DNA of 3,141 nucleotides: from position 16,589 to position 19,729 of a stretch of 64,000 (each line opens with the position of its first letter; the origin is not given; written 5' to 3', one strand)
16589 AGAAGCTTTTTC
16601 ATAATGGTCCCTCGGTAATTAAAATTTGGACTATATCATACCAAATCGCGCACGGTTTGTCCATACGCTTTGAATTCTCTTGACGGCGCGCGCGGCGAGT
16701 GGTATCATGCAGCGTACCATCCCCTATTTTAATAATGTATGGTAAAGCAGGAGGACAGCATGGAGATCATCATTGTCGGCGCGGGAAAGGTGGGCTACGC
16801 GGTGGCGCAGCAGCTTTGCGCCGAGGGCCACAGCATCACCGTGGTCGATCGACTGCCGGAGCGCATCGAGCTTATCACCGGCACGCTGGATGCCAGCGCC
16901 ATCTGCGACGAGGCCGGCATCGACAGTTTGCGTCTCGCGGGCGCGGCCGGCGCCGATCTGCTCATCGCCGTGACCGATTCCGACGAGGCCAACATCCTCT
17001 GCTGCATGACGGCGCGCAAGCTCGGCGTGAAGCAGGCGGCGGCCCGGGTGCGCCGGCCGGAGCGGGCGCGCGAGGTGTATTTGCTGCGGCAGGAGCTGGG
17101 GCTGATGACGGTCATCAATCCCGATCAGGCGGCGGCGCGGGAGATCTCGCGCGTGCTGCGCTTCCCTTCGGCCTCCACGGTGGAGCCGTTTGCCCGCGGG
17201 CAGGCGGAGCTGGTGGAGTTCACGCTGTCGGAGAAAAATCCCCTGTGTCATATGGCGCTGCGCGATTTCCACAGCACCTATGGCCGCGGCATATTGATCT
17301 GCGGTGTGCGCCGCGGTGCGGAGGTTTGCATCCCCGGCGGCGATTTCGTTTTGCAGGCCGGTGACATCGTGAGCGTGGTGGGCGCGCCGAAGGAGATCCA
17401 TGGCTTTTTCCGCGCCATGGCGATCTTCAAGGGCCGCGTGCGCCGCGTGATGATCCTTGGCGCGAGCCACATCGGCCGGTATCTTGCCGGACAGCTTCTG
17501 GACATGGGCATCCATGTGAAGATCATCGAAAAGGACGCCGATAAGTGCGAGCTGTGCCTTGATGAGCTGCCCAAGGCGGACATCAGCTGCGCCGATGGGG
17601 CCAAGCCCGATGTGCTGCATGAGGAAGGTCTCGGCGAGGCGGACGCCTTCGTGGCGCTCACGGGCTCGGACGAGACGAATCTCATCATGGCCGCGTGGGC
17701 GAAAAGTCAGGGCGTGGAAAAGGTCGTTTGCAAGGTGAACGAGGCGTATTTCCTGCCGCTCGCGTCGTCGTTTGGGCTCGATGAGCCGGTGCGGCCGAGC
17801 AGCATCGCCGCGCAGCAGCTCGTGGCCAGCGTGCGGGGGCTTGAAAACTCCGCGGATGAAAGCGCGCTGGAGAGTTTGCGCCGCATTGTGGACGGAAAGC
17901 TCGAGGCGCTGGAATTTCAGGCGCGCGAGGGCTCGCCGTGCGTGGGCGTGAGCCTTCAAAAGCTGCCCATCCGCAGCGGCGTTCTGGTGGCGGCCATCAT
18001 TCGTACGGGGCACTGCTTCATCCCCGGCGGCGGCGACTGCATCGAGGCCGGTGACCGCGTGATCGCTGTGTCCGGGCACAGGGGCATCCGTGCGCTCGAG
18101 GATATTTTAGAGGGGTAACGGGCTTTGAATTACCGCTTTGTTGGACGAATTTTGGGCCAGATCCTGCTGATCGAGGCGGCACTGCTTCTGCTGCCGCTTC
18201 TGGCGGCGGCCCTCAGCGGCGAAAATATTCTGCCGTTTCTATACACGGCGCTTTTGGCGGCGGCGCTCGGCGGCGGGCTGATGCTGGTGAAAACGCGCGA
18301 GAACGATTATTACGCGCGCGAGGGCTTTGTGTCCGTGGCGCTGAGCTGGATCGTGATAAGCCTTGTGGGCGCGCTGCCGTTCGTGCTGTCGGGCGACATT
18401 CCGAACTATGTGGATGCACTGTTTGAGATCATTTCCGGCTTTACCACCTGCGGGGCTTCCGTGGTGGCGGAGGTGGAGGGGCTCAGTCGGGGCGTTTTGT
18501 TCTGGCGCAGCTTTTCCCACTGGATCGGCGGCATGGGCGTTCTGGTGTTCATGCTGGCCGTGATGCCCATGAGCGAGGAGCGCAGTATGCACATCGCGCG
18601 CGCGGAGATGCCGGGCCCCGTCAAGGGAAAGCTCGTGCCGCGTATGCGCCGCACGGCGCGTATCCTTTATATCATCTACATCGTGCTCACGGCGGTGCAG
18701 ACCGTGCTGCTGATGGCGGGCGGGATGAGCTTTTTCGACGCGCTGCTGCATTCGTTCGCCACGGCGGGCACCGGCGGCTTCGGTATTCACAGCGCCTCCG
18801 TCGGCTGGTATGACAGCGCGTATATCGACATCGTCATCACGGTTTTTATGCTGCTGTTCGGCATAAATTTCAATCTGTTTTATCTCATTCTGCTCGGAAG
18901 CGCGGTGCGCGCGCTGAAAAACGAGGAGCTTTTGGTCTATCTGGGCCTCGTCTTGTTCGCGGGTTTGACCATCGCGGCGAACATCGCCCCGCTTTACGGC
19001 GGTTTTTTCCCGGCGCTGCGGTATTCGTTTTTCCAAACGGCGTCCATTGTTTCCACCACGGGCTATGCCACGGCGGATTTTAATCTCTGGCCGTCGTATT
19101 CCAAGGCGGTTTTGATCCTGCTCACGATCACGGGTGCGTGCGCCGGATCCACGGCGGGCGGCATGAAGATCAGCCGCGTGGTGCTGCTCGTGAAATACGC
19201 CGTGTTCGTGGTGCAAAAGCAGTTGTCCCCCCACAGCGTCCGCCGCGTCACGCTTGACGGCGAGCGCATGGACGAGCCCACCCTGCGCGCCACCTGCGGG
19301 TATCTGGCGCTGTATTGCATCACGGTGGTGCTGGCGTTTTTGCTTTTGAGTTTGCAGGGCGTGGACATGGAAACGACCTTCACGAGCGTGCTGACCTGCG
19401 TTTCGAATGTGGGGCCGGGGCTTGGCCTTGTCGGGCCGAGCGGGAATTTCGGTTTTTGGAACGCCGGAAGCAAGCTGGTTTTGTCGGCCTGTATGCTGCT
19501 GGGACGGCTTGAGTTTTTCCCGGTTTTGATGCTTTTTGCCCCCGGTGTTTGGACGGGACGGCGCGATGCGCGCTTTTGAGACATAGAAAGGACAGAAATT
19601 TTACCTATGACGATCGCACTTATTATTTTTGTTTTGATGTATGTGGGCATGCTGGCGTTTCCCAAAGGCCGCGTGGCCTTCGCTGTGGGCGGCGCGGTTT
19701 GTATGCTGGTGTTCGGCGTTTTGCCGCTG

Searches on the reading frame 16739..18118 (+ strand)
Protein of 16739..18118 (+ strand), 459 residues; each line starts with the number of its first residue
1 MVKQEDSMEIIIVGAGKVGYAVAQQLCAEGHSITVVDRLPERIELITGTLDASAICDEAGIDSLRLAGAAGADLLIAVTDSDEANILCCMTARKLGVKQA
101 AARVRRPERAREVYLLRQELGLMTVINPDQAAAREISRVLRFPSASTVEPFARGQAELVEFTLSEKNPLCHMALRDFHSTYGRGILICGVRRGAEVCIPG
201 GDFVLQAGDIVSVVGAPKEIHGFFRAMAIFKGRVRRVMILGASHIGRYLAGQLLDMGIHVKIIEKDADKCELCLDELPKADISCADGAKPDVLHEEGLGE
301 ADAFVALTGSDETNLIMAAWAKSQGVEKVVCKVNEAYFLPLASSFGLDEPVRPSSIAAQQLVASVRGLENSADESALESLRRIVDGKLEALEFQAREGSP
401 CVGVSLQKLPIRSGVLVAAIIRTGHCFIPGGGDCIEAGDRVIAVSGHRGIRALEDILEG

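Call 89: search_protein_families(library=pfam, proteins=[window:16739-18118:+], max_evalue=0.000001)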
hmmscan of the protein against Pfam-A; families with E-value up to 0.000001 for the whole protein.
window:16739-18118:+ (459 aa): 6 families
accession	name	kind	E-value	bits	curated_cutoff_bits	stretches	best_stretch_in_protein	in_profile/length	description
PF02254.24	TrkA_N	-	1.6e-44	151.4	23.8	2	10-128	1-116/116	TrkA-N domain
PF02080.26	TrkA_C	-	2.8e-25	88.5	27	2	158-226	1-69/71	TrkA-C domain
PF13241.12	NAD_binding_7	-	1.2e-09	39.1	22.1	0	8-96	8-86/104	Putative NAD(P)-binding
PF03807.23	F420_oxidored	-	1.9e-08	35.2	21.6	0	10-53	2-47/94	NADP oxidoreductase coenzyme F420-dependent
PF01488.26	Shikimate_DH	-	6.5e-08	33.2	24.3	0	6-84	11-88/138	Shikimate / quinate 5-dehydrogenase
PF13478.12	XdhC_C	-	7.2e-07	30.2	29.7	0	237-314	1-57/125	XdhC Rossmann domain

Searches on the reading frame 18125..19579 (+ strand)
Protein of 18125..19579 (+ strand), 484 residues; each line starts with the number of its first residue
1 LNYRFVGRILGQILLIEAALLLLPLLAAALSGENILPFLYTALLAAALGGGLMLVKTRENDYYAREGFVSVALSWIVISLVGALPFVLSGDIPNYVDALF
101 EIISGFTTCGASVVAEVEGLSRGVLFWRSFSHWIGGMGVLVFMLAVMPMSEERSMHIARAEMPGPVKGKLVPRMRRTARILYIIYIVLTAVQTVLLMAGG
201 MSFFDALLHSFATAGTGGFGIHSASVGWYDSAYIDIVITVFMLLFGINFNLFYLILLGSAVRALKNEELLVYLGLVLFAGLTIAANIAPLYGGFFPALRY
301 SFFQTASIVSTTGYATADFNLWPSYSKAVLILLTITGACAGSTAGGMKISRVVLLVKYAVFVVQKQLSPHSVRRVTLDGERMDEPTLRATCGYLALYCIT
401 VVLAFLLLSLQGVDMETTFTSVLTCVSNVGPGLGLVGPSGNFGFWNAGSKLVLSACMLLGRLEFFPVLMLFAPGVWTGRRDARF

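Call 89: search_protein_families(library=pfam, proteins=[window:18125-19579:+], max_evalue=0.000001)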
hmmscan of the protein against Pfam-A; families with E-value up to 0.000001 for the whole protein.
window:18125-19579:+ (484 aa): 1 family
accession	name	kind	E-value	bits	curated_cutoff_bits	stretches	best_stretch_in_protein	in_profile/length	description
PF02386.22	TrkH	-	3.7e-58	197.6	27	2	44-265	11-250/502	Cation transport protein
